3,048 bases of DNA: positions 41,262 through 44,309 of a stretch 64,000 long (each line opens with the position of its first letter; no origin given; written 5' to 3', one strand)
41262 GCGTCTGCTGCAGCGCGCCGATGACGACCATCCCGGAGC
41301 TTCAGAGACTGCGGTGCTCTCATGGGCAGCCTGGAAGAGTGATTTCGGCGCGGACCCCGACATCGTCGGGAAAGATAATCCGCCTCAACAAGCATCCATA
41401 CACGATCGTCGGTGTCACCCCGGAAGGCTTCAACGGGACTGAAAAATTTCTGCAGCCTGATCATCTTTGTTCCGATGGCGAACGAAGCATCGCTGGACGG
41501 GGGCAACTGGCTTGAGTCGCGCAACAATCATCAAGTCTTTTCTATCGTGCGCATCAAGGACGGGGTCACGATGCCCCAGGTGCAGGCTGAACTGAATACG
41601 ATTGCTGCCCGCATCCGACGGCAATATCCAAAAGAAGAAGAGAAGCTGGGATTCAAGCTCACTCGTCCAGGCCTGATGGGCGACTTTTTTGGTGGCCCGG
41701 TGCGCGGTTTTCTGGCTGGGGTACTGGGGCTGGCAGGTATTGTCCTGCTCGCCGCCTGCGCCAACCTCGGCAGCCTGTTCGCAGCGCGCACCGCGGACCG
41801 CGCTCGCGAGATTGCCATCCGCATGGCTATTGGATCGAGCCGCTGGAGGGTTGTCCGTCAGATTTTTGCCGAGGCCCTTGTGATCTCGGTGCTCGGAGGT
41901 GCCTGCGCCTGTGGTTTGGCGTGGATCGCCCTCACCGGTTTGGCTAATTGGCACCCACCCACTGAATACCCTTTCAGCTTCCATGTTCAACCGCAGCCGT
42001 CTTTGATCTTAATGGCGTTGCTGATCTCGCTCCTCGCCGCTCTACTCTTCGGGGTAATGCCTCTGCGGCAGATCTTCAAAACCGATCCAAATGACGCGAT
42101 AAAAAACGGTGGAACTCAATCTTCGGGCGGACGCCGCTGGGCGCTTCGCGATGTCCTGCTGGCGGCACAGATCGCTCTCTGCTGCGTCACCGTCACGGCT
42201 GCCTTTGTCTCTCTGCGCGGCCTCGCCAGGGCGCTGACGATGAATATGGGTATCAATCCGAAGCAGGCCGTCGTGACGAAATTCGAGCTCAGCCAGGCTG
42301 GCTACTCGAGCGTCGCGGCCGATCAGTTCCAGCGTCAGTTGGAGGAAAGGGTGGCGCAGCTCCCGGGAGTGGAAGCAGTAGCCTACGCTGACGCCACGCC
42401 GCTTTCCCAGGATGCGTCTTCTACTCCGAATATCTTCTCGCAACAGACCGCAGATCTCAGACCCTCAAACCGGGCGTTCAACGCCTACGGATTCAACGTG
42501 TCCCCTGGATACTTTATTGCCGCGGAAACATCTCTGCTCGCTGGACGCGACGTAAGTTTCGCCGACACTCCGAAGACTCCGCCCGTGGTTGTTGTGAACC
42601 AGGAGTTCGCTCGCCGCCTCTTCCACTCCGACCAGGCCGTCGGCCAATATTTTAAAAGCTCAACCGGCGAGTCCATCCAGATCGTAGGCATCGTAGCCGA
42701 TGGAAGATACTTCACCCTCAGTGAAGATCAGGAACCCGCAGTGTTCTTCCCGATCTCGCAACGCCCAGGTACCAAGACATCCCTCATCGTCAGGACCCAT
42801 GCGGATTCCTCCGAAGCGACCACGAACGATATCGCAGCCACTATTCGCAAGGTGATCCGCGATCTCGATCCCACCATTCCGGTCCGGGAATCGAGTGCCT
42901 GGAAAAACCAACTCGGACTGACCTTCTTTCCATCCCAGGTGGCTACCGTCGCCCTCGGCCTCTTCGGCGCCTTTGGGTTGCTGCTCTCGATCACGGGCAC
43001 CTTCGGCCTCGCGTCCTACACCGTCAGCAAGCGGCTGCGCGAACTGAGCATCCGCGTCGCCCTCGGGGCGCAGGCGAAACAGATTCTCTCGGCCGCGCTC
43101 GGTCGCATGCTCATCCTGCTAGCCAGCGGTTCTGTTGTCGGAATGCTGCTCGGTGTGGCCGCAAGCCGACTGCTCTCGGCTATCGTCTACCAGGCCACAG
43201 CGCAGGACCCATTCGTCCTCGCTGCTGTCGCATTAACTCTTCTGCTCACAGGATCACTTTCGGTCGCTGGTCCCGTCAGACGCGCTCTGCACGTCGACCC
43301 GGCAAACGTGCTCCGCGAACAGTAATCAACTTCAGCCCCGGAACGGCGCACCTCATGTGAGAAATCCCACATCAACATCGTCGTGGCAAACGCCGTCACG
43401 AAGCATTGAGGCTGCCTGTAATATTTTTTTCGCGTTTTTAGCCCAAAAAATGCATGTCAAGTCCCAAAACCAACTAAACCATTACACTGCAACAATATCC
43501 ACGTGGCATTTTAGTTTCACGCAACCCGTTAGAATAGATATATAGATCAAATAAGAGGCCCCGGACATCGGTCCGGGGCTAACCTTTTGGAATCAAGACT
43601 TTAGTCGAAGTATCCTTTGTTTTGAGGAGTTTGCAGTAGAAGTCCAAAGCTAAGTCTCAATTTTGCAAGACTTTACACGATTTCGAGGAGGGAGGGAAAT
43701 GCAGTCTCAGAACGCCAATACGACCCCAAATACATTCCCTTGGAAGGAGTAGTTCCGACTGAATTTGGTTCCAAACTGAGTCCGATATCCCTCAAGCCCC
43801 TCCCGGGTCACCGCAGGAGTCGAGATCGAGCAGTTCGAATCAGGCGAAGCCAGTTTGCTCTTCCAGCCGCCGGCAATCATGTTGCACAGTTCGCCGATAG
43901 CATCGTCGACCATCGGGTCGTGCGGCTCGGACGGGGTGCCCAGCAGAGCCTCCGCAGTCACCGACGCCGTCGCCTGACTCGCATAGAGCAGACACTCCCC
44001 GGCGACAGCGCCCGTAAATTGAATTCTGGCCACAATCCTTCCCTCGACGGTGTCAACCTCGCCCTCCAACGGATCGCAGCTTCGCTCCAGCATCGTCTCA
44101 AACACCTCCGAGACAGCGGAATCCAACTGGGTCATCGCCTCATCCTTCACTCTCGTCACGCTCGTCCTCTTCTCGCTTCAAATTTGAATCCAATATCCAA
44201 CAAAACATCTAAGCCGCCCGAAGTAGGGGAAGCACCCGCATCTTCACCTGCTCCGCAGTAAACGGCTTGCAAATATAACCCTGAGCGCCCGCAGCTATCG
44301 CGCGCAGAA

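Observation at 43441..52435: The 8.4-kb cheX-cheY / flgF-flgL module is bracketed by ~260-290 bp imperfect inverted repeats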

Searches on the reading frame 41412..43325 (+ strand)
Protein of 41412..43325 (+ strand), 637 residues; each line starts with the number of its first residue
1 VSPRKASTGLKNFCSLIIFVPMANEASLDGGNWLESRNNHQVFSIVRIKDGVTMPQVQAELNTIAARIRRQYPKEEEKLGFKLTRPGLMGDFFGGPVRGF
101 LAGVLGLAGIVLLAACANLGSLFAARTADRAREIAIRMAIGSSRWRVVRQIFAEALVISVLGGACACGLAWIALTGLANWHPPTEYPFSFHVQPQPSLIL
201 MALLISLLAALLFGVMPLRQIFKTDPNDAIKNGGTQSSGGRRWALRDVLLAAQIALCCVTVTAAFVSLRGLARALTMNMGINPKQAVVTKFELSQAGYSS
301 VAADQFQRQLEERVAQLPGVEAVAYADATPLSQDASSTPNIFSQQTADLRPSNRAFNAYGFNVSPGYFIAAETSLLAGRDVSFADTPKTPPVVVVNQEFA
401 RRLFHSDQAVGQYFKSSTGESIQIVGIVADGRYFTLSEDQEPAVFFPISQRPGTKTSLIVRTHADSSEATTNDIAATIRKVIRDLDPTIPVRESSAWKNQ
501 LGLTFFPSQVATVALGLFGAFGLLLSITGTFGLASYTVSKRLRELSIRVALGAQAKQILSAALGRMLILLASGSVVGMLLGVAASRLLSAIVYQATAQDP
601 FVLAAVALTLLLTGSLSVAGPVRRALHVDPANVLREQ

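Call 9: search_protein_families(library=pfam, proteins=[window:41412-43325:+])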
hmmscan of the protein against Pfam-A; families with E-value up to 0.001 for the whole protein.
window:41412-43325:+ (637 aa): 2 families
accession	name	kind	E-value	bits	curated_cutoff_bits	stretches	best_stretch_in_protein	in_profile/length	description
PF02687.27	FtsX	-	1.8e-28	99.4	25.5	2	107-226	3-120/120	FtsX-like permease C-terminal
PF12704.14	MacB_PCD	-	6.4e-14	53.2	27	1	254-474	8-204/207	MacB-like periplasmic core domain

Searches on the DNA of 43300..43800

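Call 25: search_rna_families(source=window, start=43300, end=43800, threshold=evalue, max_evalue=10)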
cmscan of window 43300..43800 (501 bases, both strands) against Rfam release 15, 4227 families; matches with E-value up to 10: 8.
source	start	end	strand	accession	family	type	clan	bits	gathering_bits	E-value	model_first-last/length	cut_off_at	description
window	43511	43596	+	RF00121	MicC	Gene; sRNA;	-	17.2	90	6.2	1-123/123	no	MicC RNA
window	43553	43585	-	RF01791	F6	Gene; sRNA;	-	16.9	46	2.9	1-57/57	no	F6 TB sRNA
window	43543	43679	-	RF00121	MicC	Gene; sRNA;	-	16.9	90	7.1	1-123/123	no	MicC RNA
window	43551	43595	-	RF02278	Betaproteobacteria_toxic_sRNA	Gene; sRNA;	-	16.4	50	1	1-64/64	no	Betaproteobacteria toxic small RNA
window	43611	43628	+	RF02372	PyrC_leader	Cis-reg; leader;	-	16.3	50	7.9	1-50/50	no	PyrC leader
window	43536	43620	-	RF02621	BSnc120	Gene; sRNA;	-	15.9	114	1.4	1-88/88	no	Brucella sRNA 120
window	43541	43578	-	RF02401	ClpQY_promoter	Cis-reg;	-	15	42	0.86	1-38/57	no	ClpQY promoter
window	43540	43673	+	RF02209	WT1-AS_7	Gene; lncRNA;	-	8.2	50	4.2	189-294/294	no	WT1 antisense RNA conserved region 7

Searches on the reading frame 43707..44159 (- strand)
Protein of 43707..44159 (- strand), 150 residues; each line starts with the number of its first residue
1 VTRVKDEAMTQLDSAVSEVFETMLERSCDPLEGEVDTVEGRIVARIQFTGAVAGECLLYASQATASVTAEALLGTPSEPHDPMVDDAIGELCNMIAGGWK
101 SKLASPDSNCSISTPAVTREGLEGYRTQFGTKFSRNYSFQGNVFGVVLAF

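Call 9: search_protein_families(library=pfam, proteins=[window:43707-44159:-])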
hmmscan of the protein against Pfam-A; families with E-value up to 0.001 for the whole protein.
window:43707-44159:- (150 aa): 2 families
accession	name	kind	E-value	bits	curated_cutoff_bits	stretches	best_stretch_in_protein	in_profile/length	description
PF13690.11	CheX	-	1.8e-15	57.2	27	1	42-120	1-75/94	Chemotaxis phosphatase CheX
PF04509.17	CheC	-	2e-05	24.9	22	1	83-118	1-37/38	CheC-like family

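Call 13: find_encoding_contigs(protein=window:43707-44159:-, flank=10000, max_places=10)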
Protein window:43707-44159:- (150 aa): 2 contigs read that carry it; 2 places shown.
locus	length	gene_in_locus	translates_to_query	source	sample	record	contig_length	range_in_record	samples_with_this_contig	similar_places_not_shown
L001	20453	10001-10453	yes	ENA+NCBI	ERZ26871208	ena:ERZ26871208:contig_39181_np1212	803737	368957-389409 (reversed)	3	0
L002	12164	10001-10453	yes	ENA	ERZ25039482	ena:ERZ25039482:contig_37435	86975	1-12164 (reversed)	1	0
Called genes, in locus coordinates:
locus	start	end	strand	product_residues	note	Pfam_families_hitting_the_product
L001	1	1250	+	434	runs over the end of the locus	-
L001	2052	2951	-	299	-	PF00669:Flagellin_N, PF00700:Flagellin_C (weak)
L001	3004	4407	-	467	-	PF00460:Flg_bb_rod (weak), PF22638:FlgK_D1, PF06429:Flg_bbr_C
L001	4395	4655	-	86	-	-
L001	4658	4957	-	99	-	PF04316:FlgM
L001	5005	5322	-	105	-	-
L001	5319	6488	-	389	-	PF02119:FlgI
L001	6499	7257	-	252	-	PF02107:FlgH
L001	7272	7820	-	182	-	PF13144:ChapFlgA (weak)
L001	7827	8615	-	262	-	PF00460:Flg_bb_rod, PF22692:LlgE_F_G_D1, PF06429:Flg_bbr_C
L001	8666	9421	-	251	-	PF00460:Flg_bb_rod (weak), PF22692:LlgE_F_G_D1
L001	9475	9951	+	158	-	PF00072:Response_reg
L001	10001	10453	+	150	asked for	PF04509:CheC (faint), PF13690:CheX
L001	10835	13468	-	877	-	PF12704:MacB_PCD, PF02687:FtsX, PF12704:MacB_PCD, PF02687:FtsX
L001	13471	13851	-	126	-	PF03551:PadR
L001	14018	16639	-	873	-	PF00246:Peptidase_M14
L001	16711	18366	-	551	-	PF07687:M20_dimer (weak)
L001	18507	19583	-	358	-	PF02129:Peptidase_S15 (weak), PF01738:DLH (weak), PF20434:BD-FAE, PF00326:Peptidase_S9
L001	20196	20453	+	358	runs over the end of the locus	PF00195:Chal_sti_synt_N, PF08392:FAE1_CUT1_RppA, PF02797:Chal_sti_synt_C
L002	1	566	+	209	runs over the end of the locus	-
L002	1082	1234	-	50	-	-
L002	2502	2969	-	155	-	PF00669:Flagellin_N (weak)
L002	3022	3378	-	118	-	PF06429:Flg_bbr_C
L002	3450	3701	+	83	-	-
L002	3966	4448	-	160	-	PF22638:FlgK_D1 (weak)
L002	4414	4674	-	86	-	-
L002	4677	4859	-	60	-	PF04316:FlgM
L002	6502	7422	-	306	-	PF02107:FlgH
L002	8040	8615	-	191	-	PF00460:Flg_bb_rod, PF22692:LlgE_F_G_D1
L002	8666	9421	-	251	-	PF00460:Flg_bb_rod (weak), PF22692:LlgE_F_G_D1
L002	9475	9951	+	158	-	PF00072:Response_reg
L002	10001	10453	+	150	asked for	PF04509:CheC (faint), PF13690:CheX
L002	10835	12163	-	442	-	?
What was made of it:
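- On Site-specific invertible segment (Hin/Gin/Fim type): The called genes of the 20-kb locus L001 with their Pfam hits include no recombinase, integrase or invertase (call 13).
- Checked: Gene calls are confirmed: CheX 43707-44159(-), CheY 44209-44685(-), FlgF 44739-45494(+) through FlgL 51203-52108(+) (calls 9, 13).
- No recombinase or invertase gene is among the called genes of the 20-kb locus (call 13). No transposase is present (call 13).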

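Call 54: find_homologous_proteins(query=window:43707-44159:-, max_evalue=1e-20)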
Query window:43707-44159:- (150 aa): 122 proteins with E <= 1e-20 among 188 candidates; the best 120 are listed.
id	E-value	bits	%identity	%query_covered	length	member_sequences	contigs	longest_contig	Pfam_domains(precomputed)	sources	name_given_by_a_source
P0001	5.6e-87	307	93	100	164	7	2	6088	PF13690.12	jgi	jgi:chemotaxis protein CheX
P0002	1.3e-85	302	93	97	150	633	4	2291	PF13690.12,PF04509.18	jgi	-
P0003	3.4e-85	301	91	100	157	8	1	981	PF13690.12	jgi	jgi:chemotaxis protein CheX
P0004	4.5e-84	297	90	100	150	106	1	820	PF13690.12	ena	-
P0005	1.4e-83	296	89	100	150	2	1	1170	PF13690.12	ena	-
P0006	1.9e-83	295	91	100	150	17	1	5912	PF13690.12,PF04509.18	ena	-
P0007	2.4e-83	295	90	100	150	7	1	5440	PF13690.12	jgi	jgi:chemotaxis protein CheX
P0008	3.6e-82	291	89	100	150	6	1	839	PF13690.12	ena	-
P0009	1.1e-81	289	88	100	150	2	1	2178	PF13690.12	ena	-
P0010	1.1e-81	289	88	100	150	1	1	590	PF13690.12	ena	-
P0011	2.7e-80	285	87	100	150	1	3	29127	PF13690.12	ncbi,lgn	ncbi:MAG: chemotaxis protein CheX [Edaphobacter sp.]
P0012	2.8e-80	285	87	100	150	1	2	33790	PF13690.12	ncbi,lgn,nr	ncbi:MAG: chemotaxis protein CheX [Acidobacteriota bacterium]|nr:chemotaxis protein CheX [Acidobacte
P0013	4.5e-80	284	86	100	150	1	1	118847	PF13690.12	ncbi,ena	-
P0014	5.4e-80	284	87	98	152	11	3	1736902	PF13690.12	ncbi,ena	-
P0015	7.6e-80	283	85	100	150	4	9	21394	PF13690.12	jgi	jgi:chemotaxis protein CheX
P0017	5.2e-79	281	87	98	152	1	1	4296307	PF13690.12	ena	-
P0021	3.6e-77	275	85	100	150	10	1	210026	PF13690.12,PF04509.18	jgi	jgi:chemotaxis protein CheX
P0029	4.6e-73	261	80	98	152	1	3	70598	PF13690.12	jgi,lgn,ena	jgi:chemotaxis protein CheX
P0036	2.6e-65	236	75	97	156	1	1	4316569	PF13690.12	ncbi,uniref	ncbi:chemotaxis protein CheX [Edaphobacter paludis]|uniref:Chemotaxis protein CheX n=1 Tax=Edaphobac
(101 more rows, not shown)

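Call 55: find_encoding_contigs(protein=P0017, flank=10000, max_places=1)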
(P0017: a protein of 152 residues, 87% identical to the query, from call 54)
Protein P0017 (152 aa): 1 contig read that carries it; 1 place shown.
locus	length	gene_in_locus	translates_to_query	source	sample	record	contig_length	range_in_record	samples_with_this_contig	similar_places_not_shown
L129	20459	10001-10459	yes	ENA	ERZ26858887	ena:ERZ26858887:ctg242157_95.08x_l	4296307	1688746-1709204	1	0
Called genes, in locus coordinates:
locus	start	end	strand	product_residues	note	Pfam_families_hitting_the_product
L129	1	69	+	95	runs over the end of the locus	PF06289:FlbD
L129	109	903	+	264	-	PF20560:MotA_N, PF01618:MotA_ExbB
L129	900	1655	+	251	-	PF13677:MotB_plug, PF00691:OmpA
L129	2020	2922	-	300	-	PF00669:Flagellin_N, PF00700:Flagellin_C (weak)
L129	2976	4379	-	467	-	PF00460:Flg_bb_rod (weak), PF22638:FlgK_D1, PF06429:Flg_bbr_C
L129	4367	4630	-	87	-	-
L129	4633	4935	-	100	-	PF04316:FlgM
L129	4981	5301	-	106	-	-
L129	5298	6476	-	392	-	PF02119:FlgI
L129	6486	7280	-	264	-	PF02107:FlgH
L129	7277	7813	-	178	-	-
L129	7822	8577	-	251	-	PF00460:Flg_bb_rod (weak), PF22692:LlgE_F_G_D1, PF06429:Flg_bbr_C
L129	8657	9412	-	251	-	PF00460:Flg_bb_rod (weak), PF22692:LlgE_F_G_D1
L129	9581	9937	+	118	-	PF00072:Response_reg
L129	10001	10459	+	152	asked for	PF13690:CheX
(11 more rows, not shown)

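Call 56: find_encoding_contigs(protein=P0021, flank=10000, max_places=1)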
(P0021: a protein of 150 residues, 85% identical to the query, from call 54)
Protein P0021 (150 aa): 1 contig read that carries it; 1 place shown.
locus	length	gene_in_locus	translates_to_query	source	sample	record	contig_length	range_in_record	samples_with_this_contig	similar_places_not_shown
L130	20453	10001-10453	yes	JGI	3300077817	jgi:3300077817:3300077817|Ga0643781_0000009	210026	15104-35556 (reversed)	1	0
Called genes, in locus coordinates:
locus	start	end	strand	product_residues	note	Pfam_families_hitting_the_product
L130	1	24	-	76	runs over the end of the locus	-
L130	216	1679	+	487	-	-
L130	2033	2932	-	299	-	PF00669:Flagellin_N, PF00700:Flagellin_C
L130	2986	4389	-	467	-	PF00460:Flg_bb_rod, PF22638:FlgK_D1, PF06429:Flg_bbr_C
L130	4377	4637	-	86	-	-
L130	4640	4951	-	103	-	PF04316:FlgM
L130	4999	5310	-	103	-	-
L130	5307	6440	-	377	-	PF02119:FlgI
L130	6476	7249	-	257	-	PF02107:FlgH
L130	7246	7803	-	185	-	PF13144:ChapFlgA (weak)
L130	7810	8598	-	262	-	PF00460:Flg_bb_rod, PF22692:LlgE_F_G_D1, PF06429:Flg_bbr_C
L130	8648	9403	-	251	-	PF00460:Flg_bb_rod (weak), PF22692:LlgE_F_G_D1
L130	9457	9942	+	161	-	PF00072:Response_reg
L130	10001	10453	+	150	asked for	PF13690:CheX, PF04509:CheC (weak)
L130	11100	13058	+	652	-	PF09286:Pro-kuma_activ, PF00082:Peptidase_S8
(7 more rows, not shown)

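Call 57: find_encoding_contigs(protein=P0029, flank=10000, max_places=1)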
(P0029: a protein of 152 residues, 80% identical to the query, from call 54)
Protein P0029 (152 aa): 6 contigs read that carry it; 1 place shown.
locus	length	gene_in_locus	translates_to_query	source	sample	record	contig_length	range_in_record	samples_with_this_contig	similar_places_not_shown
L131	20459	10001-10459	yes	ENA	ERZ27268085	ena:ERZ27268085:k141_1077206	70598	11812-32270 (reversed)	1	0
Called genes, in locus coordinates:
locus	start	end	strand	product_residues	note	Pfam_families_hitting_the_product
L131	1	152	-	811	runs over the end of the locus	PF01138:RNase_PH, PF03725:RNase_PH_C, PF03726:PNPase (weak), PF01138:RNase_PH, PF00013:KH_1, PF00575:S1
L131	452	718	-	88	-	PF00312:Ribosomal_S15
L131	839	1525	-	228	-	PF01738:DLH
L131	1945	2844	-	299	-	PF00669:Flagellin_N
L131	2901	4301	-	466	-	PF00460:Flg_bb_rod (weak), PF22638:FlgK_D1, PF06429:Flg_bbr_C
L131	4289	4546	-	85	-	-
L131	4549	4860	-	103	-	PF04316:FlgM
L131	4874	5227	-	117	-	PF10135:Rod-binding (faint)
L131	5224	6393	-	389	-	PF02119:FlgI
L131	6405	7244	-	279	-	PF02107:FlgH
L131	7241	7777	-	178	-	-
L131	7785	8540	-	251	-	PF00460:Flg_bb_rod (weak), PF22692:LlgE_F_G_D1, PF06429:Flg_bbr_C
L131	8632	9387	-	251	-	PF00460:Flg_bb_rod (weak), PF22692:LlgE_F_G_D1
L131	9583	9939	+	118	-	PF00072:Response_reg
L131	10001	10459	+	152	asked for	PF13690:CheX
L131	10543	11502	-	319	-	-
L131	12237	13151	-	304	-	PF07837:FTCD_N, PF02971:FTCD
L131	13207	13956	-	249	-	PF09411:PagL (weak)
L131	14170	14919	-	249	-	PF20772:TACO1_YebC_N, PF01709:Transcrip_reg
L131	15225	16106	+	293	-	-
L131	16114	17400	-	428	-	PF00278:Orn_DAP_Arg_deC, PF01168:Ala_racemase_N (weak), PF02784:Orn_Arg_deC_N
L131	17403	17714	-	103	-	PF12773:DZR (faint), PF13240:Zn_Ribbon_1, PF04024:PspC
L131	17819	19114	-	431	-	PF13432:TPR_16 (faint)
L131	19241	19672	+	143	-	-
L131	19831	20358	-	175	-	PF12867:DinB_2 (weak)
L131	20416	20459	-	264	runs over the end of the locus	-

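Call 58: find_encoding_contigs(protein=P0036, flank=10000, max_places=1)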
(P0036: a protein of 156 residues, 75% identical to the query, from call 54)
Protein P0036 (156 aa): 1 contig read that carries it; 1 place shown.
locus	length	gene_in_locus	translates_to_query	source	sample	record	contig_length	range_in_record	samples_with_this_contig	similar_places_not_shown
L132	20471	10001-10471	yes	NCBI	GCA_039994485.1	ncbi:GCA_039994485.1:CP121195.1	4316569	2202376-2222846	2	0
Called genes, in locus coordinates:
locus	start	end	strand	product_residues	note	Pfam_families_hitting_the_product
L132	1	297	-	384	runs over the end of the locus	PF08240:ADH_N, PF16912:Glu_dehyd_C (weak), PF00107:ADH_zinc_N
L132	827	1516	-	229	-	PF01738:DLH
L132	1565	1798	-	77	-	-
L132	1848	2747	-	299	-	PF00669:Flagellin_N, PF00700:Flagellin_C (weak)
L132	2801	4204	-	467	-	PF00460:Flg_bb_rod (weak), PF22638:FlgK_D1, PF06429:Flg_bbr_C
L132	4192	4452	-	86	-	-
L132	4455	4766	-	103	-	PF04316:FlgM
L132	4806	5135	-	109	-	-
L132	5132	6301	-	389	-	PF02119:FlgI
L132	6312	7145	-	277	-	PF02107:FlgH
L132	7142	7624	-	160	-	PF13144:ChapFlgA (weak)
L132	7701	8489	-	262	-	PF00460:Flg_bb_rod, PF22692:LlgE_F_G_D1, PF06429:Flg_bbr_C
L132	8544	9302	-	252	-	PF00460:Flg_bb_rod (weak), PF22692:LlgE_F_G_D1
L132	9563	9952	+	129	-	PF00072:Response_reg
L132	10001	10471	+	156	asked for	PF13690:CheX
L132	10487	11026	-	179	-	PF04264:YceI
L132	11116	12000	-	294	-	PF02678:Pirin, PF05726:Pirin_C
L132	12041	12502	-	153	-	PF22381:Staph_reg_Sar_Rot (weak), PF01047:MarR, PF12802:MarR_2, PF13412:HTH_24 (weak), PF13463:HTH_27 (weak)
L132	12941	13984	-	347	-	PF00365:PFK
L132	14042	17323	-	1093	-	PF25596:CPSase_L_D1, PF02786:CPSase_L_D2, PF02787:CPSase_L_D3, PF25596:CPSase_L_D1, PF02786:CPSase_L_D2, PF02222:ATP-grasp (weak), PF15632:ATPgrasp_Ter (weak), PF02142:MGS, +4 more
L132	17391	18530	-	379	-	PF00988:CPSase_sm_chain, PF00117:GATase, PF07722:Peptidase_C26 (weak)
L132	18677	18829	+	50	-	-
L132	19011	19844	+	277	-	-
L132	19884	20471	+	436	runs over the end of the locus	PF01969:Ni_insertion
